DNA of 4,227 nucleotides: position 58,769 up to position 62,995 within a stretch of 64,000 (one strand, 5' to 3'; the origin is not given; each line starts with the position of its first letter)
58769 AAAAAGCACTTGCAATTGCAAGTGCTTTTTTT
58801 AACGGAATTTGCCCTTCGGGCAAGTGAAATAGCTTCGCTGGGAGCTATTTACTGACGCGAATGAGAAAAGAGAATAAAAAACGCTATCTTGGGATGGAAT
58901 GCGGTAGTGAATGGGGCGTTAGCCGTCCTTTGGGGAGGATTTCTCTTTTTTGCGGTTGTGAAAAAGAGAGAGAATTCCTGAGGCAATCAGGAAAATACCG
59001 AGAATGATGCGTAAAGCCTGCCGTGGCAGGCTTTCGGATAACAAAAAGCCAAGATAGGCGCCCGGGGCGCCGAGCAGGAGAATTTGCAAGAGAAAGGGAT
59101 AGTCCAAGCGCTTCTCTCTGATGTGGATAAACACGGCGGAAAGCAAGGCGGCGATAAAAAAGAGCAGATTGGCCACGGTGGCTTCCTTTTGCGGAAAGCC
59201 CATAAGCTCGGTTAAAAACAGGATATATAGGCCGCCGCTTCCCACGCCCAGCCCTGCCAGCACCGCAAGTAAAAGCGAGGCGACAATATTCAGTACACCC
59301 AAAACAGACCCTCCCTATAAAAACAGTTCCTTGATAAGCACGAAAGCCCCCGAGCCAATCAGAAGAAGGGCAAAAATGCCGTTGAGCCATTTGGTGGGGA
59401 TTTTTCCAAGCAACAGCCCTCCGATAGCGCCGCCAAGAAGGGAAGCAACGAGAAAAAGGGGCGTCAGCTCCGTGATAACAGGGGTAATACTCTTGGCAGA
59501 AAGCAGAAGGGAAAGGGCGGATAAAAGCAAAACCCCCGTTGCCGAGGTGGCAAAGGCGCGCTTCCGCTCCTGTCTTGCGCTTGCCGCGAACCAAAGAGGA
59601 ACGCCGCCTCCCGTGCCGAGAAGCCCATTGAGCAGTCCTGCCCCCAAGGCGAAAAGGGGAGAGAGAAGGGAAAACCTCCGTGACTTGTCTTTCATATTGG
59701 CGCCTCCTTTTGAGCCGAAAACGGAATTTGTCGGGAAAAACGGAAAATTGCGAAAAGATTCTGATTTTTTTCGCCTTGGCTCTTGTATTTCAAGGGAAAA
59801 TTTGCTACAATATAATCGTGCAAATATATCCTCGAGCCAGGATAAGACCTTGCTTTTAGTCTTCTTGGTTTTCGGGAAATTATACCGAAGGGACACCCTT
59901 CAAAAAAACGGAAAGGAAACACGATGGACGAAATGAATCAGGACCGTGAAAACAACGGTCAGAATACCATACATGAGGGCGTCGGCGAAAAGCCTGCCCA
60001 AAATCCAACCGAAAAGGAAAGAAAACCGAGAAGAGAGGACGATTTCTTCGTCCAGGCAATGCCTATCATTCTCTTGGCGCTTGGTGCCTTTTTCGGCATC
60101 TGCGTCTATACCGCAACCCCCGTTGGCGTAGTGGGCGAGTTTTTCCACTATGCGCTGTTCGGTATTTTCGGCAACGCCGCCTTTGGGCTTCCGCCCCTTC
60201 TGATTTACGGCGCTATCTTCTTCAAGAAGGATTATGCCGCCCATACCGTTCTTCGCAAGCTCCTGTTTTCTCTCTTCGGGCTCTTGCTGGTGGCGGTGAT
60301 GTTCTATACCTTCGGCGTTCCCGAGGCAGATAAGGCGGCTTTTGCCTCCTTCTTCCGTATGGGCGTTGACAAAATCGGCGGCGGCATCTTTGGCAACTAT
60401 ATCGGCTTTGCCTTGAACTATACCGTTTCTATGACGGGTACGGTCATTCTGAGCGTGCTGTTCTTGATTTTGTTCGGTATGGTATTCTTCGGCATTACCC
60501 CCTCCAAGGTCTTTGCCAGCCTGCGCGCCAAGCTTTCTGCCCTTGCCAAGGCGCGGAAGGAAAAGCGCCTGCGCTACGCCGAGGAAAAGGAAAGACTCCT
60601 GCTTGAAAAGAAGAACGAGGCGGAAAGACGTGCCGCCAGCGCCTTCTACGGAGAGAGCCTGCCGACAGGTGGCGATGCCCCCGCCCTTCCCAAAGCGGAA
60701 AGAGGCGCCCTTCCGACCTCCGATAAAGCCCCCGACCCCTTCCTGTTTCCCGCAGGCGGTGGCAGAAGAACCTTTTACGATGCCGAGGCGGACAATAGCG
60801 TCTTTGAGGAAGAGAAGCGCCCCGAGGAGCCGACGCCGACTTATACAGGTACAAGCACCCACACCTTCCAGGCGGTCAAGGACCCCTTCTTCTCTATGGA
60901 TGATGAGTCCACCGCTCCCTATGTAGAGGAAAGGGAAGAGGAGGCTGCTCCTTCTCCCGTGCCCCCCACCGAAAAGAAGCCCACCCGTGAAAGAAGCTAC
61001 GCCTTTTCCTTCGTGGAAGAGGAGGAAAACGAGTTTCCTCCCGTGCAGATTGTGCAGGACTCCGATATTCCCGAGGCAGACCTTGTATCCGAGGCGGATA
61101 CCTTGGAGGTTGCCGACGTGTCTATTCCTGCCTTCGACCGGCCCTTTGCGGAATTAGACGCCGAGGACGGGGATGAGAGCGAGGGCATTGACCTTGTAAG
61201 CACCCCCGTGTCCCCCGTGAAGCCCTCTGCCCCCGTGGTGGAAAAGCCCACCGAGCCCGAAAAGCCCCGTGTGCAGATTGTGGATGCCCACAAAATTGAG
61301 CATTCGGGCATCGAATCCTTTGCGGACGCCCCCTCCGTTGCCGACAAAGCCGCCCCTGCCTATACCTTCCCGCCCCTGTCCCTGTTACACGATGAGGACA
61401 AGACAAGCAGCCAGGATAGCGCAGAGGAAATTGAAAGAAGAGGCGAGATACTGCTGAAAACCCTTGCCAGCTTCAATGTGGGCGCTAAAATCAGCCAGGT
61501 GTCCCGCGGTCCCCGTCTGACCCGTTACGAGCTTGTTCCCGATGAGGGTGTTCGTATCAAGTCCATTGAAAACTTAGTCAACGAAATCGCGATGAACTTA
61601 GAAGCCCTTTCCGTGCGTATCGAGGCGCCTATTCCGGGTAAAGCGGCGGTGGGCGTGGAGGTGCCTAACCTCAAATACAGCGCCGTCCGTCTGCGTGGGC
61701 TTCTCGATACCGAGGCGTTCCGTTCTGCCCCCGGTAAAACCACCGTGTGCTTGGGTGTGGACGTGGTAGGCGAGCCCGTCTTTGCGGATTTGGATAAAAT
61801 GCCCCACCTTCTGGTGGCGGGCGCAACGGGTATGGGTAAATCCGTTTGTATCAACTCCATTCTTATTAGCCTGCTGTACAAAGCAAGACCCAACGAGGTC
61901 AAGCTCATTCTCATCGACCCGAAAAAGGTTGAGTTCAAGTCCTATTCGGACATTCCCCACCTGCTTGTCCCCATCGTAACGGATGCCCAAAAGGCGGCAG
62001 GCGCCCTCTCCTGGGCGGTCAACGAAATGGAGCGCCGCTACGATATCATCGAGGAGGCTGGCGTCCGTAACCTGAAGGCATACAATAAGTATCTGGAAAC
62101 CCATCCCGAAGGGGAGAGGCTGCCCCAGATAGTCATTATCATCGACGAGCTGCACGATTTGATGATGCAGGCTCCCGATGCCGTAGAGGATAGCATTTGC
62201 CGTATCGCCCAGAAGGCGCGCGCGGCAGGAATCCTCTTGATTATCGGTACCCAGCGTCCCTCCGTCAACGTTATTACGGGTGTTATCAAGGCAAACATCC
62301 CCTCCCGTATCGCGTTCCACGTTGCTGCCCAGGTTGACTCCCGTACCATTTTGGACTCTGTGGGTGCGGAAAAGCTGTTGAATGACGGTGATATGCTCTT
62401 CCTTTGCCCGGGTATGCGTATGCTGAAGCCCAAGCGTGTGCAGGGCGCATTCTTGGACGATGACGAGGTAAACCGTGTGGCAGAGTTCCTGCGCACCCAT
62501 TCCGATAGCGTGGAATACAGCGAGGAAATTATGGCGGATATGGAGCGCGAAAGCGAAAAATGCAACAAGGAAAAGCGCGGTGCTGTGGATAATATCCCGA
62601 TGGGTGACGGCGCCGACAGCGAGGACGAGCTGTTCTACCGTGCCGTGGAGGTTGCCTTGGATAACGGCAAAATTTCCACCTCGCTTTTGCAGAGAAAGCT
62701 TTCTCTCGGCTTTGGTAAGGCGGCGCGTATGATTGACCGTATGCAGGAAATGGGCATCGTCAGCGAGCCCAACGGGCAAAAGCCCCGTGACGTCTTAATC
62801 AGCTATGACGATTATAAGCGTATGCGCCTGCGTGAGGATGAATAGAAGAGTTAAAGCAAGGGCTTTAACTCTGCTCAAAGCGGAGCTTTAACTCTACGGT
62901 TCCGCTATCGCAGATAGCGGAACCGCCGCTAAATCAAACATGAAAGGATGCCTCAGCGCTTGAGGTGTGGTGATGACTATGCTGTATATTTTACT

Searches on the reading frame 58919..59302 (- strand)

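Call 70: search_protein_families(library=pfam, proteins=[window:58919-59302:-], max_evalue=0.01)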
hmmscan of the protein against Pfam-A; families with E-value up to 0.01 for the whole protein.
window:58919-59302:- (127 aa): 1 family
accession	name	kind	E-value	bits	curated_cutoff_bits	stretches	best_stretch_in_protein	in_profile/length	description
PF01925.25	TauE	-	2.5e-18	67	32.6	1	8-119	4-113/237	Sulfite exporter TauE/SafE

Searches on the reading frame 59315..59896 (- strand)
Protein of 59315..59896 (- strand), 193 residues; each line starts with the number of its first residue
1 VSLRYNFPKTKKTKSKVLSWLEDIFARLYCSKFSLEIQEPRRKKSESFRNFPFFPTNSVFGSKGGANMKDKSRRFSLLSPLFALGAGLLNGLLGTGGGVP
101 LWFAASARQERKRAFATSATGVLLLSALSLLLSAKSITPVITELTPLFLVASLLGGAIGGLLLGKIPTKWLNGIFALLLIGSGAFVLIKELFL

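Call 70: search_protein_families(library=pfam, proteins=[window:59315-59896:-], max_evalue=0.01)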
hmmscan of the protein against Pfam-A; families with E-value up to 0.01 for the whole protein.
window:59315-59896:- (193 aa): 1 family
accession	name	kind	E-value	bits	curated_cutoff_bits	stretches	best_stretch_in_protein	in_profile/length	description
PF01925.25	TauE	-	3.7e-13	50.1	32.6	1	71-184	120-235/237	Sulfite exporter TauE/SafE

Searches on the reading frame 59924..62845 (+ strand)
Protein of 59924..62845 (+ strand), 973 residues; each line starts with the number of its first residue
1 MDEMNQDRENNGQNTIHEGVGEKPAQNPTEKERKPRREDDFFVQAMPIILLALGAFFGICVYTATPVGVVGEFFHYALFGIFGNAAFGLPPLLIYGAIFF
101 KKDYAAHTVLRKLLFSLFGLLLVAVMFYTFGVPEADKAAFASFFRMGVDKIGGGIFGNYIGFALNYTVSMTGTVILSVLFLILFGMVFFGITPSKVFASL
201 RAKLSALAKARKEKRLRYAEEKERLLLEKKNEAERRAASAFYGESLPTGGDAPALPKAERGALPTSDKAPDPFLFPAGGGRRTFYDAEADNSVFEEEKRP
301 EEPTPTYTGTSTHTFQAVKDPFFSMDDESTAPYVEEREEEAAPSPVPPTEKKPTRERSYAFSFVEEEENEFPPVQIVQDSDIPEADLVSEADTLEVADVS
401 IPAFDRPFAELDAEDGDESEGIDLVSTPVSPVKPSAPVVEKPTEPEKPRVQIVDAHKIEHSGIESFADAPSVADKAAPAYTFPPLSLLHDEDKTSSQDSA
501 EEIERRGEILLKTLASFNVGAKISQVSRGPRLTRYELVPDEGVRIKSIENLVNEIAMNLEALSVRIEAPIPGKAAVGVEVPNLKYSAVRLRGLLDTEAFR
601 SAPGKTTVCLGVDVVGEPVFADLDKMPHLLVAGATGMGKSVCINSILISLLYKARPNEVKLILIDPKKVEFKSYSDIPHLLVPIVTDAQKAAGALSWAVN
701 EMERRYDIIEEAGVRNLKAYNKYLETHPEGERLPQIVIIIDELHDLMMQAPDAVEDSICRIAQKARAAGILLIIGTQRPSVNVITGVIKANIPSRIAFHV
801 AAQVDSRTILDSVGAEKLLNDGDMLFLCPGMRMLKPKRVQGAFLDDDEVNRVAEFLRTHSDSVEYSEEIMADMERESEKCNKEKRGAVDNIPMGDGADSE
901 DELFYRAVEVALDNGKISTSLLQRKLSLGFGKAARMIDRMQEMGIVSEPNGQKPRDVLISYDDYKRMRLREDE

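Call 3: search_protein_families(library=pfam, proteins=[window:59924-62845:+], max_evalue=0.01)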
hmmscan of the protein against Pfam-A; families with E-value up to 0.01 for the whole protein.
window:59924-62845:+ (973 aa): 10 families
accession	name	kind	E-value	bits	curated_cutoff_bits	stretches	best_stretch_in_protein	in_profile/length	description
PF01580.24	FtsK_SpoIIIE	-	1.2e-61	208.5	24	1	590-781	2-221/221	FtsK/SpoIIIE family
PF17854.6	FtsK_alpha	-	5e-30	104.1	22.9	1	482-582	1-101/101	FtsK alpha domain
PF09397.16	FtsK_gamma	-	2.5e-24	85.2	30.6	1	899-959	2-62/63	Ftsk gamma domain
PF01935.23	DUF87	-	5.9e-05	23.7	23.2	1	618-688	13-69/220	Helicase HerA, central domain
PF13191.12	AAA_16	-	0.00066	20.6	32.6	1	627-767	25-161/167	AAA ATPase domain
PF13401.12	AAA_22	-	0.00083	20.1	27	1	628-757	7-104/130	AAA domain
PF20703.3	nSTAND1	-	0.0022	18.1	27.1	1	619-765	26-148/379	Novel STAND NTPase 1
PF13491.11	FtsK_4TM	-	0.0033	17.6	23.1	1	66-197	46-167/171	4TM region of DNA translocase FtsK/SpoIIIE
PF04851.21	ResIII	-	0.0045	17.4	22.5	0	627-765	24-150/164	Type III restriction enzyme, res subunit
PF12846.13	AAA_10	-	0.0047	16.4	27.5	0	626-669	21-60/362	AAA-like domain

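Call 4: search_protein_families(library=ncbifam, proteins=[window:59924-62845:+], max_evalue=0.01)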
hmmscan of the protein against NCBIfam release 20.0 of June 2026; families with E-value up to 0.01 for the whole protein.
window:59924-62845:+ (973 aa): 8 families
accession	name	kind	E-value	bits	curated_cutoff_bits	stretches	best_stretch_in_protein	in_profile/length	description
NF007615.0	PRK10263.1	equivalog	2.6e-122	409.8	1566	2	482-722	866-1106/1355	DNA translocase FtsK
TIGR03928.1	T7_EssCb_Firm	equivalog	2.7e-30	104.8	778.4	1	627-822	470-665/1296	type VII secretion protein EssC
TIGR03924.1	T7SS_EccC_a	equivalog_domain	2.5e-28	99.2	509.15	1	606-822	424-649/673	type VII secretion protein EccCa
TIGR03925.1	T7SS_EccC_b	equivalog_domain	1e-20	73.6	346.55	2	620-807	69-256/564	type VII secretion protein EccCb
NF041214.1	plasmid_TraB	equivalog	8.5e-14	51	800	1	628-810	250-419/639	plasmid transfer protein TraB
TIGR03743.1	SXT_TraD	subfamily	2e-06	26.5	366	1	593-668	141-213/636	conjugative transfer system coupling protein TraD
NF040937.1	HerA_Thermprot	equivalog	0.0023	16.4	800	1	674-812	289-426/487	DNA double-strand break repair helicase HerA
NF045975.1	VirB4_plasma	equivalog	0.0033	15.2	590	0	610-668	493-553/894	Mbov_0397 family ICE element conjugal transfer ATPase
